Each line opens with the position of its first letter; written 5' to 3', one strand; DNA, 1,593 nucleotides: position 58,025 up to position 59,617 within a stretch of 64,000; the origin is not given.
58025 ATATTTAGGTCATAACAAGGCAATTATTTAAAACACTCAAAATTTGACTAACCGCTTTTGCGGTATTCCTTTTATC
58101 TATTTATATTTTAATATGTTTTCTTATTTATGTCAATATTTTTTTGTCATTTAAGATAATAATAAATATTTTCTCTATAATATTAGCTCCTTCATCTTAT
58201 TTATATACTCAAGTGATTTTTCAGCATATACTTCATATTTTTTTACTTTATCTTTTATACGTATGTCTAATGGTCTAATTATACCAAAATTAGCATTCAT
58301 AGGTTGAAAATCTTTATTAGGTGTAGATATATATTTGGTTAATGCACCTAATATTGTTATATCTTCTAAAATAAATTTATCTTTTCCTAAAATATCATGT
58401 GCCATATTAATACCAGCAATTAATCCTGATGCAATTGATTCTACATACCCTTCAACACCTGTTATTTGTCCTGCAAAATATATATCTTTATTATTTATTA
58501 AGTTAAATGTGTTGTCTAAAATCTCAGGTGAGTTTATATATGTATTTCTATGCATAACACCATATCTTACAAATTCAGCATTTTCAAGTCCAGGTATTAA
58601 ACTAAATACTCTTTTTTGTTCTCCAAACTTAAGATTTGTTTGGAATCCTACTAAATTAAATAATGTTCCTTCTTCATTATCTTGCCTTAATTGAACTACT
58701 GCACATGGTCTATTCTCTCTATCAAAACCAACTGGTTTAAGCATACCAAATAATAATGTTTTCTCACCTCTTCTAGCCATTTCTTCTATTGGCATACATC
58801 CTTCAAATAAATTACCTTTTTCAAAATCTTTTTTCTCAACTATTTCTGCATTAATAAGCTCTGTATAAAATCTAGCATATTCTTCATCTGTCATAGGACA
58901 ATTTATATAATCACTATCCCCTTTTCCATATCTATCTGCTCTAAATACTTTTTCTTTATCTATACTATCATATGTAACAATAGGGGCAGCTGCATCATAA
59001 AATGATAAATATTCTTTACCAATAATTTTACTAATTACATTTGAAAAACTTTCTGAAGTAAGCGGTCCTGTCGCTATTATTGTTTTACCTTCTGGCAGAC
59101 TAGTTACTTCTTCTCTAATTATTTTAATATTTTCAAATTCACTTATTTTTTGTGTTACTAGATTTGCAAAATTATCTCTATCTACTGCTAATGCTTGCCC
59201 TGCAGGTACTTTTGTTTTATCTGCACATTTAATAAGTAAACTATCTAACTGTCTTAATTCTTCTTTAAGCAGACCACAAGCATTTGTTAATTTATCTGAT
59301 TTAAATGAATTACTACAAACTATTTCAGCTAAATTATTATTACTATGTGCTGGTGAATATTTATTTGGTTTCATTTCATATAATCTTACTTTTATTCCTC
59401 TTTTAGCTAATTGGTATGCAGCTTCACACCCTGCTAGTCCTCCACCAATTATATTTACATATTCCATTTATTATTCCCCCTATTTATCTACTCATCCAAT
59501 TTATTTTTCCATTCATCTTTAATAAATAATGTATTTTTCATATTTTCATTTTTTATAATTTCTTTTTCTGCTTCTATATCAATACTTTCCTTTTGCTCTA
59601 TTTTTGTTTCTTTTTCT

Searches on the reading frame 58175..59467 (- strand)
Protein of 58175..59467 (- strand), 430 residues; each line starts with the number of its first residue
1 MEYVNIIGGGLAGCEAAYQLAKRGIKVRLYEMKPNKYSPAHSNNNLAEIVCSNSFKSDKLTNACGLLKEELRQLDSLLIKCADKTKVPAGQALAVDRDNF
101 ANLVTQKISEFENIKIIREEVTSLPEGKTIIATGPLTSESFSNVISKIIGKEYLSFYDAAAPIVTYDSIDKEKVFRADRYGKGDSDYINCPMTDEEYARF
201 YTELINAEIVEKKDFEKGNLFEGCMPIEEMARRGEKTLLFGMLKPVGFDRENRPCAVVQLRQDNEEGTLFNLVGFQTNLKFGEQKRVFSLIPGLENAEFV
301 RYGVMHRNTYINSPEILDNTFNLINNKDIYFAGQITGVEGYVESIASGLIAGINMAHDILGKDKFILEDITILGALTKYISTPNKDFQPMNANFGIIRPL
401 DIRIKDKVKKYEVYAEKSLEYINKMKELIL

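Call 15: find_encoding_contigs(protein=window:58175-59467:-, flank=4000, max_places=8)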
Protein window:58175-59467:- (430 aa): 23 contigs read that carry it; 3 places shown.
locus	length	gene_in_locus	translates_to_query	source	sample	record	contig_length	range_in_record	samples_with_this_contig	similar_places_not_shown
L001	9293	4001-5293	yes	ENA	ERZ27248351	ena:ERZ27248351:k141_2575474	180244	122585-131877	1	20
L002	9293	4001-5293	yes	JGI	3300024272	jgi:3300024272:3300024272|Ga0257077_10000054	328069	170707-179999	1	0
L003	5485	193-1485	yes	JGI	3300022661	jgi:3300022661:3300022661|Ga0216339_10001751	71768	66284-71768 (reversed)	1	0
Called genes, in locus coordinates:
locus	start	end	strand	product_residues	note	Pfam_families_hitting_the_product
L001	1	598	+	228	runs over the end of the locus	-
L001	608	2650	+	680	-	PF17191:RecG_wedge, PF01336:tRNA_anti-codon (weak), PF04851:ResIII, PF07517:SecA_DEAD (weak), PF00270:DEAD, PF00271:Helicase_C, PF19833:RecG_dom3_C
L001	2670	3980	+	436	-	PF07907:YibE_F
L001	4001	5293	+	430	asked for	PF01134:GIDA, PF01266:DAO (weak), PF13450:NAD_binding_8 (weak)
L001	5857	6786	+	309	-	PF01116:F_bP_aldolase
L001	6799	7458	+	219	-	PF04402:SIMPL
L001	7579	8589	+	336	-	PF00044:Gp_dh_N, PF00107:ADH_zinc_N (faint), PF02800:Gp_dh_C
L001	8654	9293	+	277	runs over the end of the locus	-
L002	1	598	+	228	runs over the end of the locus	-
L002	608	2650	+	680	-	PF17191:RecG_wedge, PF01336:tRNA_anti-codon (weak), PF04851:ResIII, PF07517:SecA_DEAD (weak), PF00270:DEAD, PF00271:Helicase_C, PF19833:RecG_dom3_C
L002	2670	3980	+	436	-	PF07907:YibE_F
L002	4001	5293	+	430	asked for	PF01134:GIDA, PF01266:DAO (weak), PF13450:NAD_binding_8 (weak)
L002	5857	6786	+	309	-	PF01116:F_bP_aldolase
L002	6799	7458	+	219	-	PF04402:SIMPL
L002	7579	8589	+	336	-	PF00044:Gp_dh_N, PF00107:ADH_zinc_N (faint), PF02800:Gp_dh_C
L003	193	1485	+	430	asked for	PF01134:GIDA, PF01266:DAO (weak), PF13450:NAD_binding_8 (weak)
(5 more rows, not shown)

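Call 31: find_homologous_proteins(query=window:58175-59467:-, max_evalue=1e-100)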
Query window:58175-59467:- (430 aa): 8000 proteins with E <= 1e-100 among 8000 candidates; the best 120 are listed.
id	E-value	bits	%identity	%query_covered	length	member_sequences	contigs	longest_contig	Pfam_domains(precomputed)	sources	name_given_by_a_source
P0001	2.1e-284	961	100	100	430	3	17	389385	PF01266.31,PF13450.13,PF01134.29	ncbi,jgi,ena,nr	ncbi:MAG: methylenetetrahydrofolate--tRNA-(uracil(54)-C(5))-methyltransferase (FADH(2)-oxidizing) Tr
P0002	1.3e-225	767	79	100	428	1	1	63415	PF01266.31,PF13450.13,PF07992.21,PF00070.34,PF01134.29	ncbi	-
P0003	1.4e-224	764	78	100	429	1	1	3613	PF01266.31,PF13450.13,PF07992.21,PF01134.29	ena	-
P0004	5.5e-223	758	77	100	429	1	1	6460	PF01266.31,PF13450.13,PF07992.21,PF01134.29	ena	-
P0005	1.8e-219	747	76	100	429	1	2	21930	PF01266.31,PF13450.13,PF01134.29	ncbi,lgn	-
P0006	1.2e-218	744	76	100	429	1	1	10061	PF01266.31,PF13450.13,PF01134.29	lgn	-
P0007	1.2e-202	691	76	98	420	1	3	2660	PF13450.13,PF00070.34,PF01134.29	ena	-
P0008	8.1e-202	689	76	98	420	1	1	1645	PF13450.13,PF00070.34,PF01134.29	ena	-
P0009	1.6e-201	688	76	98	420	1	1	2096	PF13450.13,PF01134.29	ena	-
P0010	2.3e-200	684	73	99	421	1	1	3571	PF13450.13,PF00070.34,PF01134.29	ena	-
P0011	2.5e-200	684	73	99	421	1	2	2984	PF13450.13,PF00070.34,PF01134.29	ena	-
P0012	2.5e-200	684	74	98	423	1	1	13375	PF13450.13,PF01134.29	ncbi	-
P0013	3.6e-200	683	73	98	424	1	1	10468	PF13450.13,PF01134.29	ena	-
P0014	3.6e-200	683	73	99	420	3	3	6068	PF13450.13,PF01134.29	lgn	-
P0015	6.9e-200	682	73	98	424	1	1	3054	PF13450.13,PF01134.29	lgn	-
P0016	8.1e-200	682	73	98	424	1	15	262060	PF13450.13,PF01134.29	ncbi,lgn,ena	-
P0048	3.4e-197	674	73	98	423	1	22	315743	PF13450.13,PF01134.29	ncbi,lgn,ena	-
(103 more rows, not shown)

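Call 32: find_encoding_contigs(protein=P0002, flank=3500, max_places=2)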
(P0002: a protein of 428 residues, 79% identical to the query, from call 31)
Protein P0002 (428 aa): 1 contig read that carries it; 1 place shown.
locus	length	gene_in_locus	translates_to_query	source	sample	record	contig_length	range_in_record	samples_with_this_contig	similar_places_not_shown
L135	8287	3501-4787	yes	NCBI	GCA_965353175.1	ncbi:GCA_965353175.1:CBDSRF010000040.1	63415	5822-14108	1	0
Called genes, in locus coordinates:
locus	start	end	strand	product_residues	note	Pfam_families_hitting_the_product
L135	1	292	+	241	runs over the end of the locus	PF01478:Peptidase_A24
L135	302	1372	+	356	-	PF01321:Creatinase_N, PF00557:Peptidase_M24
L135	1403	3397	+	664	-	PF01751:Toprim, PF01131:Topoisom_bac, PF01396:Zn_ribbon_Top1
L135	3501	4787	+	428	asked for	PF00070:Pyr_redox (faint), PF01134:GIDA, PF01266:DAO (faint), PF07992:Pyr_redox_2 (weak), PF13450:NAD_binding_8 (weak)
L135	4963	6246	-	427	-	PF02403:Seryl_tRNA_N, PF00587:tRNA-synt_2b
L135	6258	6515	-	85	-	PF07866:DUF1653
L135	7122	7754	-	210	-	-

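Call 33: find_encoding_contigs(protein=P0005, flank=3500, max_places=2)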
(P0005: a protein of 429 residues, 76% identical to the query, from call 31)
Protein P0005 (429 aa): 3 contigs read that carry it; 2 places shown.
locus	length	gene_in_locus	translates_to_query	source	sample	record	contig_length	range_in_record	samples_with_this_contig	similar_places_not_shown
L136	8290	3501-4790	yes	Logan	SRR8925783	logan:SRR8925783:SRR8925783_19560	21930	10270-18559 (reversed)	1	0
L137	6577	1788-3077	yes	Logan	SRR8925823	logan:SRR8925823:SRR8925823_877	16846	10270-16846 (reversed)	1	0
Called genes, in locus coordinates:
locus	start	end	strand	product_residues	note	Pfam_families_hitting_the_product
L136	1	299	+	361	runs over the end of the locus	PF01321:Creatinase_N (weak), PF00557:Peptidase_M24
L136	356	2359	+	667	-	PF01751:Toprim, PF01131:Topoisom_bac, PF01396:Zn_ribbon_Top1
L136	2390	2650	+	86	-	-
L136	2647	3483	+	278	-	-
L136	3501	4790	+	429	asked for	PF01134:GIDA, PF01266:DAO (weak), PF13450:NAD_binding_8 (weak)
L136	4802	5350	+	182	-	PF13302:Acetyltransf_3, PF13420:Acetyltransf_4, PF00583:Acetyltransf_1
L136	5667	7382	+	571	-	PF00501:AMP-binding, PF23562:AMP-binding_C_3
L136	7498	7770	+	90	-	PF12116:SpoIIID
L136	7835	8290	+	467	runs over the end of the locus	-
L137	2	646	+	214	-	?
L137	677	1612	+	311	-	-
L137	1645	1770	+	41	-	-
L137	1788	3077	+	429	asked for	PF01134:GIDA, PF01266:DAO (weak), PF13450:NAD_binding_8 (weak)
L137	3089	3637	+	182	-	PF13302:Acetyltransf_3, PF13420:Acetyltransf_4, PF00583:Acetyltransf_1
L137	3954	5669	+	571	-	PF00501:AMP-binding, PF23562:AMP-binding_C_3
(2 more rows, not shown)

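Call 34: find_encoding_contigs(protein=P0016, flank=3500, max_places=2)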
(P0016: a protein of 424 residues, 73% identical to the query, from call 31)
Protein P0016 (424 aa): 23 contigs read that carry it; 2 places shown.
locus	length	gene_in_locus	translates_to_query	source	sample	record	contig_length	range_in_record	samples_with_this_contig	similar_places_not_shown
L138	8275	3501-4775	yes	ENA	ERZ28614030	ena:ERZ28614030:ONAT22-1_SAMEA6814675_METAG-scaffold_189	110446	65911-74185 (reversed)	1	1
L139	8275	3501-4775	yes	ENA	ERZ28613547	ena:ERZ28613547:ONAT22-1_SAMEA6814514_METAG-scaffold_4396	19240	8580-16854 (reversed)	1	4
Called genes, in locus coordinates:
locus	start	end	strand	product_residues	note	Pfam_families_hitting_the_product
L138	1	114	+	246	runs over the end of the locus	PF02016:Peptidase_S66, PF17676:Peptidase_S66C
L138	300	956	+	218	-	PF03006:HlyIII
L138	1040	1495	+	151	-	-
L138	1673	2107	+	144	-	-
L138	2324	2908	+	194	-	PF01066:CDP-OH_P_transf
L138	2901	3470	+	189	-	-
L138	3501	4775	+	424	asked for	PF01134:GIDA, PF13450:NAD_binding_8 (weak)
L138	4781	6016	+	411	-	PF07833:Cu_amine_oxidN1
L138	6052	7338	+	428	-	PF07833:Cu_amine_oxidN1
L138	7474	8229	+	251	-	PF08239:SH3_3, PF00188:CAP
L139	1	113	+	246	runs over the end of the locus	PF02016:Peptidase_S66, PF17676:Peptidase_S66C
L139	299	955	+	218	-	PF03006:HlyIII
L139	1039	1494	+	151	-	-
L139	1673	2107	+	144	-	-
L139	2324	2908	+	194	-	PF01066:CDP-OH_P_transf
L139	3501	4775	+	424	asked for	PF01134:GIDA, PF13450:NAD_binding_8 (weak)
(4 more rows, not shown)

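Call 35: find_encoding_contigs(protein=P0048, flank=3500, max_places=2)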
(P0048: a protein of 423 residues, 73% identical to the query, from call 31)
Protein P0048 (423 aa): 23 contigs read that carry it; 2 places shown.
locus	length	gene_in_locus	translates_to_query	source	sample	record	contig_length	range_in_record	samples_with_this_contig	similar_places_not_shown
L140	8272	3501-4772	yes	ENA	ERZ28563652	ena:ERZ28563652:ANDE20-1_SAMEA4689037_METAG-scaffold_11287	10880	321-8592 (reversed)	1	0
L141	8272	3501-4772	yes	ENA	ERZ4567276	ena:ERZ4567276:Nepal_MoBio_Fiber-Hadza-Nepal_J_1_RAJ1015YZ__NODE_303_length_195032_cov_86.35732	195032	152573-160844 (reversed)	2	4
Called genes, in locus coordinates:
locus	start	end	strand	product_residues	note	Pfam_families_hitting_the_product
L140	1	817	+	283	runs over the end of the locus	PF04018:VCA0040-like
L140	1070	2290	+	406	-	PF00817:IMS, PF21999:IMS_HHH_1 (faint), PF11799:IMS_C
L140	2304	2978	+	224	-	PF03167:UDG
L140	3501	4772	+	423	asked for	PF01134:GIDA, PF13450:NAD_binding_8 (faint)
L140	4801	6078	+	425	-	PF07833:Cu_amine_oxidN1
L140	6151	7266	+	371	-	PF07833:Cu_amine_oxidN1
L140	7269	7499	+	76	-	-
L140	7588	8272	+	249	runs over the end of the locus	PF08239:SH3_3, PF00188:CAP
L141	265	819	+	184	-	PF04542:Sigma70_r2 (weak), PF08281:Sigma70_r4_2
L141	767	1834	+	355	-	PF01757:Acyl_transf_3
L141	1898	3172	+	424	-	-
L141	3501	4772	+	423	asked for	PF01134:GIDA, PF13450:NAD_binding_8 (faint)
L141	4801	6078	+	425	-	PF07833:Cu_amine_oxidN1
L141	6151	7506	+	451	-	PF07833:Cu_amine_oxidN1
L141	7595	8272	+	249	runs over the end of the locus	PF08239:SH3_3, PF00188:CAP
